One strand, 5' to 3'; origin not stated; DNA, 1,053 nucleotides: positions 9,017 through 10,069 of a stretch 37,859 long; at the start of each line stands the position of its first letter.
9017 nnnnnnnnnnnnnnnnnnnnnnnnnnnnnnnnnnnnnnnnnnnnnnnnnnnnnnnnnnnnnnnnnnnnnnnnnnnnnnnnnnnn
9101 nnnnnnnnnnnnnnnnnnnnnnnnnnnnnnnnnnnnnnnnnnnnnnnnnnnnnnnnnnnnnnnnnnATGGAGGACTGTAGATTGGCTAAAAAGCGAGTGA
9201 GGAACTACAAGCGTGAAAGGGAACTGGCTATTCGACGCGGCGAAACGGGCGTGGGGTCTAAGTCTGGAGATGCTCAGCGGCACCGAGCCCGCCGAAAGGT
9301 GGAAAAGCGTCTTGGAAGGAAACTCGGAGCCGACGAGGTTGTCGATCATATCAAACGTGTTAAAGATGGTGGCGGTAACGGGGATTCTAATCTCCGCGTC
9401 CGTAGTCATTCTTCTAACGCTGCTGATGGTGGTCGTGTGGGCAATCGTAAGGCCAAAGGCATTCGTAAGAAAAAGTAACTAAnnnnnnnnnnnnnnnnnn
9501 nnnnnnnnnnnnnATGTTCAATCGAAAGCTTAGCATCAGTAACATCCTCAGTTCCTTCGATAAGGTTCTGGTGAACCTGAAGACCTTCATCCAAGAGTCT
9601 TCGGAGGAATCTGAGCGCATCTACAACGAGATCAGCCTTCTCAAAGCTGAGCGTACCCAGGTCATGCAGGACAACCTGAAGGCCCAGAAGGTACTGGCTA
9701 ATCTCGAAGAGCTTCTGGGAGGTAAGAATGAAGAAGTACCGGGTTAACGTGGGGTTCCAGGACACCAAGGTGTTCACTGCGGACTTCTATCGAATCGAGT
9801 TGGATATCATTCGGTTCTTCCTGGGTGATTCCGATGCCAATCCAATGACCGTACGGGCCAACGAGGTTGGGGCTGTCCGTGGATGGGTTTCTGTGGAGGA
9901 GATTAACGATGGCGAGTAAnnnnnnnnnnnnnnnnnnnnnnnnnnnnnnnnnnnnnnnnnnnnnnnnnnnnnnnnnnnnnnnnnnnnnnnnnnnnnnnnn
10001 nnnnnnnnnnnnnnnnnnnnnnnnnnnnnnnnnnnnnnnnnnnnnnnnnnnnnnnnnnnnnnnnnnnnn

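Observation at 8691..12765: T7-like DNA polymerase split exactly between exonuclease and polymerase domains by a 1.9-kb HNH-endonuclease island, with a duplicated junction motif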

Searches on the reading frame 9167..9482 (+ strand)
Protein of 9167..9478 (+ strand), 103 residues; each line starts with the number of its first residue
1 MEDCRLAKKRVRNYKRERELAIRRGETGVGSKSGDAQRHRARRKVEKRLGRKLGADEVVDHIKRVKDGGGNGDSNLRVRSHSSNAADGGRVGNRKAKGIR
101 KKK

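Call 3: search_protein_families(library=pfam, proteins=[window:9167-9478:+], max_evalue=0.1)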
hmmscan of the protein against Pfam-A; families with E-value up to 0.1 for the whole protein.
window:9167-9478:+ (103 aa): 0 families

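Call 21: search_protein_families(library=phrogs, proteins=[window:9167-9478:+, window:9213-9482:+], max_evalue=0.01)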
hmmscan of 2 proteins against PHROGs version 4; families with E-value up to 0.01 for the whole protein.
window:9167-9478:+ (103 aa): 4 families
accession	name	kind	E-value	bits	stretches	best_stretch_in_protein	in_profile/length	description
phrog_4590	-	unknown function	3e-38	131.3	1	8-103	2-97/100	-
phrog_10730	-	DNA, RNA and nucleotide metabolism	7.1e-05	23.6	1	30-83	87-136/234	HNH endonuclease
phrog_7785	-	DNA, RNA and nucleotide metabolism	0.001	20.1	1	54-95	77-119/147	HNH endonuclease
phrog_20891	-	DNA, RNA and nucleotide metabolism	0.0071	17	1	36-85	154-199/219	HNH endonuclease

window:9213-9482:+ (89 aa): 1 family
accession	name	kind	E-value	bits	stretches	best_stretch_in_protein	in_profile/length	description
phrog_11010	-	unknown function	4.1e-48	162.4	1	1-89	1-89/89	-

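Call 37: find_related_loci(query=window:9167-9475:+, collection=viral_contigs, flank=6000)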
Query window:9167-9475:+ (103 aa) in viral_contigs; peptide patterns used: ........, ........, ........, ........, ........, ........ (x = any residue, [..] = any of these).
73 stretches matched a pattern; 21 encode a relative of the query (tblastn E <= 1e-3); 21 distinct loci.
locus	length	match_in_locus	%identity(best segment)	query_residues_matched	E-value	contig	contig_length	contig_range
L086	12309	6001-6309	96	1-103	3e-58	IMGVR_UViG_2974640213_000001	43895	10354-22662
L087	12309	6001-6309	96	1-103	3e-58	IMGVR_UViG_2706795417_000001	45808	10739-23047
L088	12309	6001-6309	99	1-103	1e-60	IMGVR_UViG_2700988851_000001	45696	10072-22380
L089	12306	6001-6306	95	1-103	4e-56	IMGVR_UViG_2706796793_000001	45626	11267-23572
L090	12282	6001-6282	90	10-103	5e-50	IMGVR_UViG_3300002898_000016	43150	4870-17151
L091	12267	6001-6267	82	3-93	5e-42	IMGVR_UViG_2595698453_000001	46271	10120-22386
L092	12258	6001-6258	85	6-93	2e-41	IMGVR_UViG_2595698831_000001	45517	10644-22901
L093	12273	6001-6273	76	2-93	5e-37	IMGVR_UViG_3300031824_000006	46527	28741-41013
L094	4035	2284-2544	70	12-98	2e-33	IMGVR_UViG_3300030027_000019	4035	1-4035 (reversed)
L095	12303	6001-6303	68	6-103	2e-31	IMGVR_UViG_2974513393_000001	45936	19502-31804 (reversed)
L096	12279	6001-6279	65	11-101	4e-30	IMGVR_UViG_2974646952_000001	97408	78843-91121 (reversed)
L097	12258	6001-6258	85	6-93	2e-41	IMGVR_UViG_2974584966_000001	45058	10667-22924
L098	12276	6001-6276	61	12-101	6e-24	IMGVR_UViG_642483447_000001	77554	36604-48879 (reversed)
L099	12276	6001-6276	60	12-101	8e-24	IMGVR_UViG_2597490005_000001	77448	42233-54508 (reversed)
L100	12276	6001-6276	59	12-101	1e-23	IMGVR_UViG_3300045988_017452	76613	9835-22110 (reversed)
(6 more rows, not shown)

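Call 40: find_homologous_proteins(query=window:9167-9475:+, max_evalue=0.001)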
Query window:9167-9475:+ (103 aa): 254 proteins with E <= 0.001 among 263 candidates; the best 120 are listed.
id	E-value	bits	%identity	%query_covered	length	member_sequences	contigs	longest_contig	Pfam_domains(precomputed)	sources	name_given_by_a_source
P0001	9.6e-52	191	96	100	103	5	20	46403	-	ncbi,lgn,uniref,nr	ncbi:hypothetical protein VC51_gp31 [Pseudomonas phage vB_PaeP_C2-10_Ab22]|uniref:Uncharacterized pr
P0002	2.7e-50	187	99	95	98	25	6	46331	-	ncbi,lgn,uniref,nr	ncbi:hypothetical protein [Pseudomonas phage HMGUpa2]|uniref:hypothetical protein n=1 Tax=Pseudomona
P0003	1.1e-43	166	92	90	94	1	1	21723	-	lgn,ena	-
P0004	1.5e-43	165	93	92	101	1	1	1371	-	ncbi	-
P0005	1.5e-43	165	87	91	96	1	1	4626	-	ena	-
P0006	2.7e-43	164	90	90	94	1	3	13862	-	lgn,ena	-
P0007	3.8e-43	164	91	91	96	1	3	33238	-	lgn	-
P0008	5.2e-43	163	91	90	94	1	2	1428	-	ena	-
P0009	5.5e-43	163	91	90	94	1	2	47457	-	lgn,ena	-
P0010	6.1e-43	163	90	90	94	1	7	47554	-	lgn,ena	-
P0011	6.5e-43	163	90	95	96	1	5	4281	-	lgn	-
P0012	6.6e-43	163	89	89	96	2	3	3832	-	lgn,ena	-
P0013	6.8e-43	163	90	90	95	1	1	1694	-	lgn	-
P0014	7.0e-43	163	92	89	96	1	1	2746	-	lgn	-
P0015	7.1e-43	163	90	89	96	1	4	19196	-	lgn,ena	-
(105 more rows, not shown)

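Call 44: search_solved_structures(query=A4, max_evalue=10, show_alignments=3)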
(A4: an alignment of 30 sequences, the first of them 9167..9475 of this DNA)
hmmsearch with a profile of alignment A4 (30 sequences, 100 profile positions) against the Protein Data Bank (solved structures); distinct sequences matched with E-value up to 10: 1.
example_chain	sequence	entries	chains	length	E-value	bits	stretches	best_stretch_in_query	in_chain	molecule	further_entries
2kc2_A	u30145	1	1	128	0.41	14.3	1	9-77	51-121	Talin-1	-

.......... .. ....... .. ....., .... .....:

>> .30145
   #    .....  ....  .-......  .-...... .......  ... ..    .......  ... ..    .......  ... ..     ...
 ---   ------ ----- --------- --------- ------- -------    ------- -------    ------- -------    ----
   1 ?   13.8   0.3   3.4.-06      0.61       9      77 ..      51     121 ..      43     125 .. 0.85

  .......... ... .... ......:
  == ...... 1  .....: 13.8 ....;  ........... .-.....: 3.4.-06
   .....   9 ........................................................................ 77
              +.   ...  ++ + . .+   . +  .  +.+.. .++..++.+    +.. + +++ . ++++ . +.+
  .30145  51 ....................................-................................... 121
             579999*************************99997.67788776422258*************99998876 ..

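Call 46: predict_structure(alignment_id=A4)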
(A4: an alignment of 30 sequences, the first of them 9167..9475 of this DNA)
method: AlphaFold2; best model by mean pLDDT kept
length: 103 residues; sequences in the alignment: 30
mean_pLDDT: 60.9   pTM: 0.43
mean pLDDT of the five models: 60.9, 60.6, 60.3, 56.0, 55.9
residues with pLDDT >= 90: 0; 70-90: 38; 50-70: 30; < 50: 35
segments of 3 or more residues with pLDDT < 50: 1-9, 25-30, 84-93, 100-103
pLDDT, mean of each block of 10 residues (from residue 1): 43 52 48 67 82 75 72 75 49 49 45
secondary structure, 60 per line:
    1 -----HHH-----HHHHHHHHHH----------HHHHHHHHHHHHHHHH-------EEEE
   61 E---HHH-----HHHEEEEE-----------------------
elements in order: H14-23 H34-49 E57-61 E76-80

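Call 48: search_protein_families(library=pfam, alignment_id=A4, max_evalue=1)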
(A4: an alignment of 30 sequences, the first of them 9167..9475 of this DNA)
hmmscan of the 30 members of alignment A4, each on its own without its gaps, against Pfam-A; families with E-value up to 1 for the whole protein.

A. member 1, window:9167-9475:+ (103 aa): 1 family
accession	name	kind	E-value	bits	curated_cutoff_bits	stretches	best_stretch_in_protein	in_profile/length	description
PF01844.29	HNH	-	0.25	12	21.4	1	58-77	15-34/47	HNH endonuclease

B. families by the number of members that match (of 30 scanned): 8 families
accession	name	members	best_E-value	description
PF01844.29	HNH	22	0.0012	HNH endonuclease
PF13392.12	HNH_3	6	0.0041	HNH endonuclease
PF06405.16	RCC_reductase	4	0.14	Red chlorophyll catabolite reductase (RCC reductase)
PF15376.11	DUF4603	4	0.21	Domain of unknown function (DUF4603)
PF03004.19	Transposase_24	1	0.038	Plant transposase (Ptta/En/Spm family)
PF06365.17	CD34_antigen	1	0.094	CD34/Podocalyxin family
PF16916.11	ZT_dimer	1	0.15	Dimerisation domain of Zinc Transporter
PF04166.17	PdxA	1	0.19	Pyridoxal phosphate biosynthetic protein PdxA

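Call 50: fold_search(model_id=the predicted structure, library=pdb)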
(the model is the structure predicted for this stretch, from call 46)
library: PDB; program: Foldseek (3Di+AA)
matches with E <= 10: 59; with E <= 0.001: 0
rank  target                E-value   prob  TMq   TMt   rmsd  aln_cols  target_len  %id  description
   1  6itw                  2.2e-01  0.87  0.35  0.18   4.5        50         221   22  Crystal structure of Atu4351 from Agrobacterium tumefaciens (released 2019-03-20)
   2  9t38_D                3.3e-01  0.66  0.36  0.32   8.0        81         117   20  Rhs2-CT endonuclease toxin in complex with cognate immunity protein RhsI2 and EF-Tu (released 2025-12-24)
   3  8ydb_J                4.9e-01  0.51  0.38  0.13  11.5        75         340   16  Type I-FHNH Cascade-dsDNA intermediate complex (released 2024-07-31)
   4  9t38_A                5.6e-01  0.66  0.36  0.32   6.9        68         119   20  Rhs2-CT endonuclease toxin in complex with cognate immunity protein RhsI2 and EF-Tu (released 2025-12-24)
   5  4qko_B                9.6e-01  0.47  0.22  0.18   3.8        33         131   24  The Crystal Structure of the Pyocin S2 Nuclease Domain, Immunity Protein Complex at 1.8 Angstroms (released 2015-06-10)
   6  8d2k_A                1.0e+00  0.20  0.31  0.04  10.7        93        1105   19  Structure of Acidothermus cellulolyticus Cas9 ternary complex (Cleavage Intermediate 2) (released 2023-12-20)
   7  8cm0_AAA              1.1e+00  0.44  0.35  0.32   6.9        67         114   21  Rhs2-CT endonuclease toxin in complex with cognate immunity protein RhsI2 (released 2024-08-28)
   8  8w1p_G                1.1e+00  0.38  0.40  0.13  11.7        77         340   19  Structure of Selenomonas sp. Cascade (SsCascade) (released 2024-08-07)
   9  4h9d_A                1.1e+00  0.18  0.27  0.28   9.4        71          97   18  Crystal Structure of Mn-dependent Gme HNH nicking endonuclease from Geobacter metallireducens GS-15, Northeast Structu (released 2012-10-10)
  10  9j1z_A                1.1e+00  0.15  0.30  0.25   8.8        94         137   15  Crystal structure of Nme1Cas9 HNH domain bound to anti-CRISPR AcrIIC1Nme1ST (released 2026-03-04)
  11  8g0k_B                1.3e+00  0.38  0.31  0.18   3.1        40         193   15  Bacteroides multispecies type VI secretion system Ntox15 domain effector and immunity Tde1/Tdi1 (released 2023-07-05)
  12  4qko_D                1.3e+00  0.30  0.25  0.20   4.5        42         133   26  The Crystal Structure of the Pyocin S2 Nuclease Domain, Immunity Protein Complex at 1.8 Angstroms (released 2015-06-10)
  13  9shx_A                1.6e+00  0.33  0.39  0.13  11.7        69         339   16  Type I-F_HNH variant Cascade bound to dsDNA, HNH domain in middle position (released 2026-02-04)
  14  2gyk_F                1.6e+00  0.30  0.26  0.20   4.9        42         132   24  Crystal structure of the complex of the Colicin E9 DNase domain with a mutant immunity protein, IMME9 (D51A) (released 2007-05-15)
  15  5vgb_A                1.6e+00  0.10  0.28  0.23  11.6       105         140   15  Crystal structure of NmeCas9 HNH domain bound to anti-CRISPR AcrIIC1 (released 2017-08-30)
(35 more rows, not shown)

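Call 69: search_dna_similar(query=window:9182-9475:+, collection=phages, mode=protein, max_rows=40, rows=spread, max_evalue=0.001)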
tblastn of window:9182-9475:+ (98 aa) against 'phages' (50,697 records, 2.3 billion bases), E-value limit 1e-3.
Records with a match: 251; places in all: 253; records where one place covers at least 80% of the query: 238.
Best place of each record, by identity: 95-99% 62; 90-95% 29; 80-90% 9; 60-80% 73; <60% 78.
By first word of the organism name: Pseudomonas 104; Escherichia 95; Aeromonas 11; Proteus 8; Salmonella 7; Cronobacter 6; Vibrio 5; phage 4; Shigella 3; Bruynoghevirus 2; and 5 more.
By host as written in the record: Escherichia coli 53; Pseudomonas aeruginosa 39; Pseudomonas aeruginosa PAO1 16; - 16; Aeromonas hydrophila 9; Pseudomonas sp. 7; Proteus mirabilis 5; Pseudomonas aeruginosa strain PAO1 deltafliF 4; and 60 more.
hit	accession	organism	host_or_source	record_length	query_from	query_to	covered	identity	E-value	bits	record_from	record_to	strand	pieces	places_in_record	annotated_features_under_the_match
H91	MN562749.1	Pseudomonas phage U47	Pseudomonas aeruginosa PAO1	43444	1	98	100%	99.0%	6e-53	182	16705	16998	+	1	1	hypothetical protein | DNA polymerase part I, 3'-5' exonuclease domain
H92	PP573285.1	Pseudomonas phage vB_PaeP_SIIA-P2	Pseudomonas aeruginosa 7-61-29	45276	1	98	100%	99.0%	6e-53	182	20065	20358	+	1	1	hypothetical protein (x2)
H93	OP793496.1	Pseudomonas phage vB_PseudoP-SA22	Pseudomonas aeruginosa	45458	1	98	100%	99.0%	6e-53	182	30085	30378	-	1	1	hypothetical protein | DNA polymerase III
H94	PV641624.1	Pseudomonas phage Ps1.PMD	Pseudomonas aeruginosa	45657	1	98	100%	99.0%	6e-53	182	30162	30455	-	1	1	hypothetical protein | DNA polymerase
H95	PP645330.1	Pseudomonas phage vB_Pae_WS1160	Pseudomonas aeruginosa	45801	1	98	100%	99.0%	6e-53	182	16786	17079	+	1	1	hypothetical protein | DNA polymerase exonuclease subunit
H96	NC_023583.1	Pseudomonas phage TL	Pseudomonas aeruginosa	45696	1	98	100%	98.0%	3e-52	180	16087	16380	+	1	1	gp25: hypothetical protein | gp24: DNA polymerase exonuclease subunit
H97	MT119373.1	Pseudomonas phage otherone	Pseudomonas aeruginosa PAO1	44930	1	98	100%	95.9%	5e-51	176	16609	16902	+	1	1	hypothetical protein | DNA polymerase part I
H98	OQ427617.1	Pseudomonas phage HZ2201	Pseudomonas aeruginosa PAO1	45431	1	98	100%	95.9%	5e-51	176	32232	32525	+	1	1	HNH endonuclease | DNA polymerase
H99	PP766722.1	Pseudomonas phage Baskent_P1_112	Pseudomonas aeruginosa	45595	1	98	100%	95.9%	5e-51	176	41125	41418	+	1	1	hypothetical protein | DNA polymerase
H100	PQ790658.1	Pseudomonas phage Clew-1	Pseudomonas aeruginosa strain PAO1 ...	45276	1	98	100%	95.9%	3e-50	174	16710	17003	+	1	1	hypothetical protein | DNA polymerase family A protein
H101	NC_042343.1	Pseudomonas phage PaP4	Pseudomonas aeruginosa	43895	1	98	100%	94.9%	7e-50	173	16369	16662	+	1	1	hypothetical protein | DNA polymerase exonuclease subunit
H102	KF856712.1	Pseudomonas phage phiIBB-PAA2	Pseudomonas aeruginosa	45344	1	98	100%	94.9%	7e-50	173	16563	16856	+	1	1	hypothetical protein | DNA polymerase part I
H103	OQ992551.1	Pseudomonas phage Teru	Pseudomonas aeruginosa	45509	1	98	100%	94.9%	7e-50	173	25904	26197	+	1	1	hypothetical protein | DNA polymerase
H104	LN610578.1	Pseudomonas phage vB_PaeP_C2-10_Ab22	Pseudomonas aeruginosa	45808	1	98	100%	94.9%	7e-50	173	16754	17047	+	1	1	ORF31: hypothetical protein | ORF30: putative DNA polymerase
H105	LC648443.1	Pseudomonas phage vB_PaS-HSN4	Pseudomonas aeruginosa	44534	4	98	97%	96.8%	4e-49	171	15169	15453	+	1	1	hypothetical protein | DNA polymeras II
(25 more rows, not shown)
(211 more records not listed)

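Call 70: search_protein_representatives(alignment_id=A4)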
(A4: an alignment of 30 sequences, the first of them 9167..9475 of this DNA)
Query: 30 sequences, 100 profile positions. Proteins with E-value up to 0.001 (for the whole library): 94; up to 1e-10: 18; up to 1e-30: 1. The best 94 are listed.
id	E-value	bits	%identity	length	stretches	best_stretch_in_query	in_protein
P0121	3.6e-32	126.8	-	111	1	8-96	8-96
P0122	1.4e-28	115.3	-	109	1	7-95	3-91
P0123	1.4e-26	108.9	-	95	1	7-99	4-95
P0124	2.6e-24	101.6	-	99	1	7-96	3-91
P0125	3.4e-23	98.0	-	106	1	8-96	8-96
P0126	4.8e-22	94.3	-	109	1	4-89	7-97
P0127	8.0e-21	90.4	-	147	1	4-96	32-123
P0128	9.5e-20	87.0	-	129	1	7-92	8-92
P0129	3.7e-19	85.1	-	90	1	5-92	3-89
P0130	3.0e-16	75.8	-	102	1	3-95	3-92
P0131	7.1e-14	68.1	-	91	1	1-82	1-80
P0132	1.1e-13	67.5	-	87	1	24-88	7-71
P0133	6.8e-13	65.0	-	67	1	27-87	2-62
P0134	1.0e-12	64.4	-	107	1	5-96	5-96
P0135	1.1e-12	64.3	-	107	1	8-96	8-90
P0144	3.3e-08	49.9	-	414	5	36-87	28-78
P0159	3.0e-06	43.6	-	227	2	35-83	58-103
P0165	1.3e-05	41.6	-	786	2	4-88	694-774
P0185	2.4e-04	37.5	-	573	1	6-88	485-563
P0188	3.1e-04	37.2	-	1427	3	49-92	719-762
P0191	3.7e-04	36.9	-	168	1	34-91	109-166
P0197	5.4e-04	36.4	-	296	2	38-81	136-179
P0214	9.8e-04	35.6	-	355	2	25-88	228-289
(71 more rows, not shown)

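Call 71: search_protein_families(library=pfam, proteins=[P0165, P0185, P0144, P0188, P0214, P0197, P0159, P0127, P0191], max_evalue=0.001)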
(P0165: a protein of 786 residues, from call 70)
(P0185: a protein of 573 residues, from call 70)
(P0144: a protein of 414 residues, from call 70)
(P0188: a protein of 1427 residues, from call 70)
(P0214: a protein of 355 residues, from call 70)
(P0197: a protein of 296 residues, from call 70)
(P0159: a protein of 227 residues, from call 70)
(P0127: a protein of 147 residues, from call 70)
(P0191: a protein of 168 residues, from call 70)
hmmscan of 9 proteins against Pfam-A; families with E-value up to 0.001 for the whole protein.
P0165 (786 aa): 0 families

P0185 (573 aa): 0 families

P0144 (414 aa): 1 family
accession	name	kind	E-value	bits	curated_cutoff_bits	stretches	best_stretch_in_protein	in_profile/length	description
PF13392.12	HNH_3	-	4.2e-37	126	24.8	3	357-393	4-39/46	HNH endonuclease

P0188 (1427 aa): 13 families
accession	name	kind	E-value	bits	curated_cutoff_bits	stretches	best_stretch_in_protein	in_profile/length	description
PF12796.13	Ank_2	-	1.3e-240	779.3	27.3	19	476-568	1-87/90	Ankyrin repeats (3 copies)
PF00023.36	Ank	-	3e-234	743.4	21.1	20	1281-1311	2-32/33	Ankyrin repeat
PF13637.12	Ank_4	-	2.7e-214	688.4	22.7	19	69-118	2-50/50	Ankyrin repeats (many copies)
PF13857.12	Ank_5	-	2.5e-159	515.6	27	23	531-581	7-56/56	Ankyrin repeats (many copies)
PF13606.12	Ank_3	-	1.8e-139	434.7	22.3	2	1212-1239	2-29/30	Ankyrin repeat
PF23745.1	ANK_LRRK2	-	8.7e-43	145.7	27.5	0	739-800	26-86/130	LRRK2 ANK repeat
PF24521.3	Ank_KRIT1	-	9e-16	58.4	80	0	371-452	47-132/149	KRIT1 ankyrin-repeats domain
PF03435.24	Sacchrp_dh_NADP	-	3e-14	53.9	25.1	0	477-552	14-92/129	Saccharopine dehydrogenase NADP binding domain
PF19238.5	Radical_SAM_2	-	6.8e-11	42.5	26.7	0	925-976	68-119/151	Radical SAM-like domain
PF23526.1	AprA_N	-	7e-07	29.8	27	0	166-198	11-43/67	AprA N-terminal domain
PF20006.4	fvmYukDl_N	-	1.1e-05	25.9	27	0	221-253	26-56/85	YukD-like N-terminal domain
PF06685.17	DUF1186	-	0.00057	19.9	22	0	683-752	106-178/247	Protein of unknown function (DUF1186)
PF08004.16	DUF1699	-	0.00086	19.5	33.4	0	91-125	12-45/130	Protein of unknown function (DUF1699)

P0214 (355 aa): 2 families
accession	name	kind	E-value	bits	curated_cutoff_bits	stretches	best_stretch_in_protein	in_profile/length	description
PF13392.12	HNH_3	-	1.5e-21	76.2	24.8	2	55-102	2-46/46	HNH endonuclease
PF00847.26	AP2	-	1.9e-19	70.1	33.3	2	296-343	3-53/54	AP2 domain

P0197 (296 aa): 1 family
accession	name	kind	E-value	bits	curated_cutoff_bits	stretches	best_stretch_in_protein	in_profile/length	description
PF13392.12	HNH_3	-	5.4e-23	80.8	24.8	2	249-290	4-44/46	HNH endonuclease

P0159 (227 aa): 1 family
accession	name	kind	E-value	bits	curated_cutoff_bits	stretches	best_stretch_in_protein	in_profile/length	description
PF13392.12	HNH_3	-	9.6e-21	73.6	24.8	2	163-200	4-40/46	HNH endonuclease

P0127 (147 aa): 0 families

P0191 (168 aa): 1 family
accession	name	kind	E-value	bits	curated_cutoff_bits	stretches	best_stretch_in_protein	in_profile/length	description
PF01844.29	HNH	-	4.1e-05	24.1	21.4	1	128-151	13-36/47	HNH endonuclease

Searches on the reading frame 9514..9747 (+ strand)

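Call 3: search_protein_families(library=pfam, proteins=[window:9514-9747:+], max_evalue=0.1)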
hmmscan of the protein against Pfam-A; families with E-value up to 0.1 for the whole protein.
window:9514-9747:+ (77 aa): 1 family
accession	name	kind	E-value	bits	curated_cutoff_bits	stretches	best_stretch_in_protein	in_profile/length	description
PF21325.3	SHPRH_helical-1st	-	0.021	15.5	27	1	25-76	35-87/95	E3 ubiquitin-protein ligase SHPRH, first helical domain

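Call 21: search_protein_families(library=phrogs, proteins=[window:9514-9747:+], max_evalue=0.01)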
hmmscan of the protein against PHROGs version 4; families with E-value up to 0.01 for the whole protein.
window:9514-9747:+ (77 aa): 2 families
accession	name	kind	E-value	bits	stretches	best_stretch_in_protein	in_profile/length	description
phrog_12255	-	unknown function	1.6e-45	154.5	1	1-76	1-76/77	-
phrog_2380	-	unknown function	2.7e-08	35.1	1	2-69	6-73/74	-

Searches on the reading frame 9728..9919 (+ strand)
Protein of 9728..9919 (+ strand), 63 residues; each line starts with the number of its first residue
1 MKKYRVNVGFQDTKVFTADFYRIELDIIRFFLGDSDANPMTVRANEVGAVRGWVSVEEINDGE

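Call 3: search_protein_families(library=pfam, proteins=[window:9728-9919:+], max_evalue=0.1)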
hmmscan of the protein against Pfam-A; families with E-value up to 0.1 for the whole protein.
window:9728-9919:+ (63 aa): 0 families

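Call 21: search_protein_families(library=phrogs, proteins=[window:9728-9919:+], max_evalue=0.01)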
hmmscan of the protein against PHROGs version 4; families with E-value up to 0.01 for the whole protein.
window:9728-9919:+ (63 aa): 1 family
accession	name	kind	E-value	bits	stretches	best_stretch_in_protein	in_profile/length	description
phrog_9813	-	unknown function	4.6e-44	149.5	1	1-63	1-63/63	-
